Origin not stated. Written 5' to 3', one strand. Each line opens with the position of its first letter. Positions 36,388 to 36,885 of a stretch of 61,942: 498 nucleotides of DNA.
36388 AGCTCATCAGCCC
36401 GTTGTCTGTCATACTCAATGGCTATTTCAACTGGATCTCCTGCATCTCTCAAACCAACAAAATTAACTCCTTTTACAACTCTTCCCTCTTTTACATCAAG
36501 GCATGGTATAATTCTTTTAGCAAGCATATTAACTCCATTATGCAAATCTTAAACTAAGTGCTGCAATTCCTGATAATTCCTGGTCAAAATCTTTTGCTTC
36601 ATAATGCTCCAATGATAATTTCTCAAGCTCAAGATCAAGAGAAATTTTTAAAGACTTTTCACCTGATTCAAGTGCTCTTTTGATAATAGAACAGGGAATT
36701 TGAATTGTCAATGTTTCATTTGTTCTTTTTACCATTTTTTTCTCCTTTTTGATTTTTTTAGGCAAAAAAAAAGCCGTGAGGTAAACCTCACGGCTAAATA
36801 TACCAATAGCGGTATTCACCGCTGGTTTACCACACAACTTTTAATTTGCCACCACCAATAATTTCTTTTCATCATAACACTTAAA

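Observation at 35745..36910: Complete tryptophan attenuator controlling an unknown small gene and hisF rather than trp genes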

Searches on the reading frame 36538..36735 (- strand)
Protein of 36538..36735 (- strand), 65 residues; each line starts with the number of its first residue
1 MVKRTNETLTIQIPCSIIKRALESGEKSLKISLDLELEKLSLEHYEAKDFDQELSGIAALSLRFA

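Call 9: search_protein_families(library=pfam, proteins=[window:36538-36735:-], max_evalue=0.01)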
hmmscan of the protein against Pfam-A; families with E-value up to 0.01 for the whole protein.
window:36538-36735:- (65 aa): 0 families

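Call 10: search_protein_families(library=ncbifam, proteins=[window:36538-36735:-], max_evalue=0.1)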
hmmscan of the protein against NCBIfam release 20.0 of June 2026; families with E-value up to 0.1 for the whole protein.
window:36538-36735:- (65 aa): 0 families

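Call 12: find_homologous_proteins(query=window:36538-36735:-, max_evalue=0.01)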
Query window:36538-36735:- (65 aa): 1 proteins with E <= 0.01 among 1 candidates.
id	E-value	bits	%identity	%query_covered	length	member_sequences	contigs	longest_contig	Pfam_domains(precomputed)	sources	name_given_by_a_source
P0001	2.1e-32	126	100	100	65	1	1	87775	-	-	-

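Call 18: find_related_loci(query=A1, collection=metagenome_contigs, flank=3000)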
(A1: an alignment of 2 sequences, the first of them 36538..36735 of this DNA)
Query A1 (65 aa) in metagenome_contigs; peptide patterns used: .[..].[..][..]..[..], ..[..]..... (x = any residue, [..] = any of these).
415 stretches matched a pattern; 1 encode a relative of the query (tblastn E <= 1e-3); 1 distinct loci.
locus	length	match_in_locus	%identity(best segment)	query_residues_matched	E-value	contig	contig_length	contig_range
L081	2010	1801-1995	100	1-65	2e-41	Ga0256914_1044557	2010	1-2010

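Call 30: find_homologous_proteins(query=A3, max_evalue=0.01)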
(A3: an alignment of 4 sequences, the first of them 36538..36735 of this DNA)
Query A3 (4 sequences) (65 aa, profile of the alignment): 5 proteins with E <= 0.01 among 316 candidates.
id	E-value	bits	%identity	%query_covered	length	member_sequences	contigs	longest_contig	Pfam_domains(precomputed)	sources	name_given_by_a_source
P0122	1.1e-31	126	59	100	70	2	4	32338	-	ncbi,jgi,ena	-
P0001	2.3e-30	122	100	100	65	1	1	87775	-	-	-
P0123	4.6e-30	121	47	100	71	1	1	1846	-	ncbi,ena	-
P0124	1.1e-22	98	44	95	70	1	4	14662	-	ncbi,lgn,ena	-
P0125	2.0e-20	90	56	98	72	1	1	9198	-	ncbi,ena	-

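Call 31: find_encoding_contigs(protein=P0124, flank=3000, max_places=6)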
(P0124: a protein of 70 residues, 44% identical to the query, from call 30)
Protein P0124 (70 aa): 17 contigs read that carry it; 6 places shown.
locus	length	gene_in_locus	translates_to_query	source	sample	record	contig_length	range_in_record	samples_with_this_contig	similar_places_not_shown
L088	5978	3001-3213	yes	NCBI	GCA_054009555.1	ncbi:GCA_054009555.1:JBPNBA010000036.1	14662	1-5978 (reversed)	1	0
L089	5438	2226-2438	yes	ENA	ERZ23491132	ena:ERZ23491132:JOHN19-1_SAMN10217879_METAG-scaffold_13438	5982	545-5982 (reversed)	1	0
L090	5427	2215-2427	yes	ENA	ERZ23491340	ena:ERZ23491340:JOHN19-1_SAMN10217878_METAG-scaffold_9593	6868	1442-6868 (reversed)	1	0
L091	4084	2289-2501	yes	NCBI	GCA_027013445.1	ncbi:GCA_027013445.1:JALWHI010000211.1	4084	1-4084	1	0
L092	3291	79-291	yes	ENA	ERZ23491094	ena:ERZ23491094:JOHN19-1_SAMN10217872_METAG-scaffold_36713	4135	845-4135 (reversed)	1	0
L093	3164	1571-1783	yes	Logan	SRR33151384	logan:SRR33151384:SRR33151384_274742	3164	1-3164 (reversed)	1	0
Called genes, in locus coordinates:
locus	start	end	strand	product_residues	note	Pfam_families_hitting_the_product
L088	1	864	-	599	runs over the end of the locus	-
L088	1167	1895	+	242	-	PF02525:Flavodoxin_2, PF03358:FMN_red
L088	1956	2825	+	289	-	PF00561:Abhydrolase_1, PF12146:Hydrolase_4, PF12697:Abhydrolase_6, PF03096:Ndr (weak)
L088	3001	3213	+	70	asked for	-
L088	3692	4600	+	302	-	PF01545:Cation_efflux, PF16916:ZT_dimer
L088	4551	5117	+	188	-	PF04060:FeS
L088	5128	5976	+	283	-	?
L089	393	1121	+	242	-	PF02525:Flavodoxin_2, PF03358:FMN_red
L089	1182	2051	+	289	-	PF00561:Abhydrolase_1, PF12146:Hydrolase_4, PF12697:Abhydrolase_6, PF03096:Ndr (weak)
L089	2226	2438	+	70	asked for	-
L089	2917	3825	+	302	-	PF01545:Cation_efflux, PF16916:ZT_dimer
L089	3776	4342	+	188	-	PF04060:FeS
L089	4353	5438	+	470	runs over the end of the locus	PF00512:HisKA, PF02518:HATPase_c, PF14501:HATPase_c_5 (weak)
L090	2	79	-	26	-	?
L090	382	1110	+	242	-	PF02525:Flavodoxin_2, PF03358:FMN_red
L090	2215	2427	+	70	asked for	-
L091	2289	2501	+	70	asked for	-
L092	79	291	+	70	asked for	-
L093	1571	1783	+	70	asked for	-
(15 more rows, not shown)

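Call 32: find_encoding_contigs(protein=P0125, flank=3000, max_places=6)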
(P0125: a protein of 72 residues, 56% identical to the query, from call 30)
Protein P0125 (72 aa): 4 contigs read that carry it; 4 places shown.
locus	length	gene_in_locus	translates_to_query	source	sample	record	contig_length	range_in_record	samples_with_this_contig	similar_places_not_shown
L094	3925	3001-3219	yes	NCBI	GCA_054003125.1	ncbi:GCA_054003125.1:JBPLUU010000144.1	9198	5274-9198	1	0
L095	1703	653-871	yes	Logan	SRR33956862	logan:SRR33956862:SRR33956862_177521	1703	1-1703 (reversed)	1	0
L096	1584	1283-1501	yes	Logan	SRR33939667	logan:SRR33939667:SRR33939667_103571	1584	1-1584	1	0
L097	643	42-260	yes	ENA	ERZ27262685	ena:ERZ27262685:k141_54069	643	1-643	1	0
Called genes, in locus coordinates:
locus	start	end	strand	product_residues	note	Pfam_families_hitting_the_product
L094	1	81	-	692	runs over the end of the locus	PF03065:Glyco_hydro_57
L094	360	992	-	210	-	-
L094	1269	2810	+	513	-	PF04851:ResIII, PF00270:DEAD, PF00271:Helicase_C, PF03880:DbpA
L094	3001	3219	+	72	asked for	-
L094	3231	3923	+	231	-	?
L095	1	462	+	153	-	?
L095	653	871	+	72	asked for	-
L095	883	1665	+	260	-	PF00977:His_biosynth, PF02581:TMP-TENI (faint)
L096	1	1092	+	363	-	?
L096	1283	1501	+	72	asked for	-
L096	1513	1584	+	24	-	?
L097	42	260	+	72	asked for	-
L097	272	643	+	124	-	?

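Call 33: find_encoding_contigs(protein=P0122, flank=3000, max_places=6)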
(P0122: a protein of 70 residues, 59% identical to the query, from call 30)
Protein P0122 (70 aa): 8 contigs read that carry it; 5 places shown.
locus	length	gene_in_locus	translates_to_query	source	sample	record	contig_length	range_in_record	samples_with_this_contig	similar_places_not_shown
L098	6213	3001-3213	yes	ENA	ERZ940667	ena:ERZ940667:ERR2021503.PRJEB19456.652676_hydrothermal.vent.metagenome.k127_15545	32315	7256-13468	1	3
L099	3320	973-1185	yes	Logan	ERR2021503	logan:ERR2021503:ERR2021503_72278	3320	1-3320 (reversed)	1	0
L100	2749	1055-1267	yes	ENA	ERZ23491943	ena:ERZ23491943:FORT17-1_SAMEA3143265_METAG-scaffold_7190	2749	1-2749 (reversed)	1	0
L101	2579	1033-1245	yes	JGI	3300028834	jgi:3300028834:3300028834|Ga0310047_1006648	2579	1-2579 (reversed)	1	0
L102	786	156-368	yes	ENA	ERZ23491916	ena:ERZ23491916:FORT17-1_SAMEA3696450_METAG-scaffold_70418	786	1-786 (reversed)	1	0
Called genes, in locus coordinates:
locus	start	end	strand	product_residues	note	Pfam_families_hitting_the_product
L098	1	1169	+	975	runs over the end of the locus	PF00072:Response_reg (faint), PF01326:PPDK_N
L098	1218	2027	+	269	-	PF02535:Zip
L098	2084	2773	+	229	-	PF01863:YgjP-like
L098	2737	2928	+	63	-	-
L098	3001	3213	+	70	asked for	-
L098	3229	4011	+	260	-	PF00977:His_biosynth, PF02581:TMP-TENI (faint), PF01180:DHO_dh (faint)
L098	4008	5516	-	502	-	PF05833:NFACT_N, PF05670:NFACT-R_1, PF18297:NFACT-R_2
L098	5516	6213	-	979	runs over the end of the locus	PF00176:SNF2-rel_dom, PF00271:Helicase_C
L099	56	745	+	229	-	PF01863:YgjP-like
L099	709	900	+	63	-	-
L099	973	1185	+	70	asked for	-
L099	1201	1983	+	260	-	PF00977:His_biosynth, PF02581:TMP-TENI (faint), PF01180:DHO_dh (faint)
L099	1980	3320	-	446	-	?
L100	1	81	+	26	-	?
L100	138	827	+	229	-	PF01863:YgjP-like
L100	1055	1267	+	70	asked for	-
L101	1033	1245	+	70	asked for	-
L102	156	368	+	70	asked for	-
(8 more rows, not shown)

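Call 42: predict_structure(alignment_id=A4)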
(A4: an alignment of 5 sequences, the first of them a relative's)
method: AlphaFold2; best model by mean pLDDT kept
length: 65 residues; sequences in the alignment: 5
mean_pLDDT: 65.6   pTM: 0.41
mean pLDDT of the five models: 65.6, 61.3, 60.3, 58.8, 56.0
residues with pLDDT >= 90: 4; 70-90: 25; 50-70: 19; < 50: 17
segments of 3 or more residues with pLDDT < 50: 1-4, 44-54
pLDDT, mean of each block of 10 residues (from residue 1): 56 86 86 65 44 55 71
secondary structure, 60 per line:
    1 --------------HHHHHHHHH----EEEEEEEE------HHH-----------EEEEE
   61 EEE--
elements in order: H15-23 E28-35 E56-63

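Call 43: search_protein_representatives(alignment_id=A4)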
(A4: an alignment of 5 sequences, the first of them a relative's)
Query: 5 sequences, 70 profile positions. Proteins with E-value up to 0.001 (for the whole library): 7; up to 1e-10: 5; up to 1e-30: 2. The best 7 are listed.
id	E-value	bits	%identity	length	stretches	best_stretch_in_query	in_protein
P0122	1.9e-34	133.8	-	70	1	1-70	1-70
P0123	5.8e-31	122.7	-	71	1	1-70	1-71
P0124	3.9e-27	110.4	-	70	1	2-69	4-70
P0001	3.9e-27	110.4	-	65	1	1-70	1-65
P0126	2.0e-17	79.3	-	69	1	2-69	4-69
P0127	4.3e-04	36.6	-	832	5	6-23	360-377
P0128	6.4e-04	36.0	-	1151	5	8-38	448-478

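Call 45: find_encoding_contigs(protein=P0126, flank=3000, max_places=6)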
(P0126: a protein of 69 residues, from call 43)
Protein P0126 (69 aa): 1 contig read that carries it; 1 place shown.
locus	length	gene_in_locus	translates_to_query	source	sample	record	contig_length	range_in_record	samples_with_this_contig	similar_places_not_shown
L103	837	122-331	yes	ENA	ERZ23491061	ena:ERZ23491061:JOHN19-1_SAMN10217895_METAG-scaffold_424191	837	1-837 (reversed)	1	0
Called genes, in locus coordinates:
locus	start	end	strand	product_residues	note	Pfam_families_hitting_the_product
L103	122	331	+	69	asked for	-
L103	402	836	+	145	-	?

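Call 48: fold_search(model_id=the predicted structure, library=pdb)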
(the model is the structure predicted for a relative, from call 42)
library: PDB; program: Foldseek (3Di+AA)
matches with E <= 10: 17; with E <= 0.001: 0
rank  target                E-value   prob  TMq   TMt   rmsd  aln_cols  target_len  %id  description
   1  5wk1_A                2.6e+00  0.08  0.33  0.09  26.2        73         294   14  Structure of the major capsid protein and the capsid stabilizing protein of the marine siphovirus TW1 (released 2018-01-17)
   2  1mhw_A                5.8e+00  0.02  0.22  0.12  14.5        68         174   16  Design of non-covalent inhibitors of human cathepsin L. From the 96-residue proregion to optimized tripeptides (released 2002-12-11)
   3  8iue_P                6.2e+00  0.06  0.26  0.07   8.3        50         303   10  RNA polymerase III pre-initiation complex melting complex 1 (released 2023-05-24)
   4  6t4q_SU               6.6e+00  0.03  0.25  0.17  11.8        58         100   16  Structure of yeast 80S ribosome stalled on the CGA-CCG inhibitory codon combination. (released 2019-12-25)
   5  9vye_A                6.6e+00  0.03  0.26  0.07   4.8        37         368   22  Cyanopodophage Pan3 capsid (released 2025-11-26)
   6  9isq_A                7.1e+00  0.04  0.19  0.03   5.9        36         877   19  Apo-state E.coli PatZ (released 2025-06-04)
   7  5myu_MODEL_1_a        7.6e+00  0.03  0.25  0.15  15.0        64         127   11  VipA-N2/VipB contracted sheath of type VI secretion system (released 2017-08-02)
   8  6scx_A                8.1e+00  0.02  0.23  0.07   9.7        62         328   24  Crystal structure of the catalytic domain of human NUDT12 in complex with 7-methyl-guanosine-5'-triphosphate (released 2020-01-08)
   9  7z48_D                8.7e+00  0.01  0.22  0.07  19.2        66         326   11  Bottom part (C5) of bacteriophage SU10 capsid (released 2022-08-10)
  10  8fwg_g1               9.3e+00  0.02  0.29  0.08  30.4        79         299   13  Structure of neck and portal vertex of Agrobacterium phage Milano, C5 symmetry (released 2023-12-06)
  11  8pho                  9.9e+00  0.04  0.29  0.07  10.6        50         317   14  Portal from the Borrelia bacteriophage BB1 procapsid (released 2023-07-12)
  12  6z1p_AP               9.9e+00  0.03  0.28  0.08   9.2        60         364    7  Structure of the mitochondrial ribosome from Tetrahymena thermophila (released 2020-06-24)
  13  9m6k_A                9.9e+00  0.03  0.27  0.06  12.8        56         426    7  Cryo-EM structure of bacteriophage NF5 portal (released 2025-12-17)
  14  9m5e_A                9.9e+00  0.02  0.23  0.06  10.8        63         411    6  Structure of SPIN90 dimer-Arp2/3 complex-nucleated actin filament (singlet complex) (released 2025-09-10)
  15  9ocb_C                9.9e+00  0.02  0.28  0.08  26.5        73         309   14  Sf11 capsid Icosahedral Reconstruction (released 2025-11-12)
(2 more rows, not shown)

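Call 71: search_protein_families(library=pfam, alignment_id=A4, max_evalue=10)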
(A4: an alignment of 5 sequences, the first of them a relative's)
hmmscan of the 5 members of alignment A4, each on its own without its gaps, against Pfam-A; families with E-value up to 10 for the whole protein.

A. member 1, P0001 (65 aa): 0 families

B. families by the number of members that match (of 5 scanned): 4 families
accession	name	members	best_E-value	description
PF05204.19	Hom_end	1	0.017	Homing endonuclease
PF25358.1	PH_fung_RdRP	1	0.036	Fungal RdRP associated PH-like domain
PF04001.18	Vhr1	1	0.057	Transcription factor Vhr1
PF04014.23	MazE_antitoxin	1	0.089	Antidote-toxin recognition MazE, bacterial antitoxin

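Call 72: search_solved_structures(query=A4, max_evalue=10, show_alignments=3)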
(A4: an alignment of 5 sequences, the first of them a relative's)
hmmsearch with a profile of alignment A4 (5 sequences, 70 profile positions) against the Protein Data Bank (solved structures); distinct sequences matched with E-value up to 10: 2.
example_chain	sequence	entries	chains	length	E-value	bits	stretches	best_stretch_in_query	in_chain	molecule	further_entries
6k73_A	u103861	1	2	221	0.096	16.2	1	6-42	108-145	Colonization factor antigen I chaperone CfaA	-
4y2o_A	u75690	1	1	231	0.6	13.6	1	6-42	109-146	CfA/I fimbrial subunit A (Colonization factor antigen subunit A putative chaperone)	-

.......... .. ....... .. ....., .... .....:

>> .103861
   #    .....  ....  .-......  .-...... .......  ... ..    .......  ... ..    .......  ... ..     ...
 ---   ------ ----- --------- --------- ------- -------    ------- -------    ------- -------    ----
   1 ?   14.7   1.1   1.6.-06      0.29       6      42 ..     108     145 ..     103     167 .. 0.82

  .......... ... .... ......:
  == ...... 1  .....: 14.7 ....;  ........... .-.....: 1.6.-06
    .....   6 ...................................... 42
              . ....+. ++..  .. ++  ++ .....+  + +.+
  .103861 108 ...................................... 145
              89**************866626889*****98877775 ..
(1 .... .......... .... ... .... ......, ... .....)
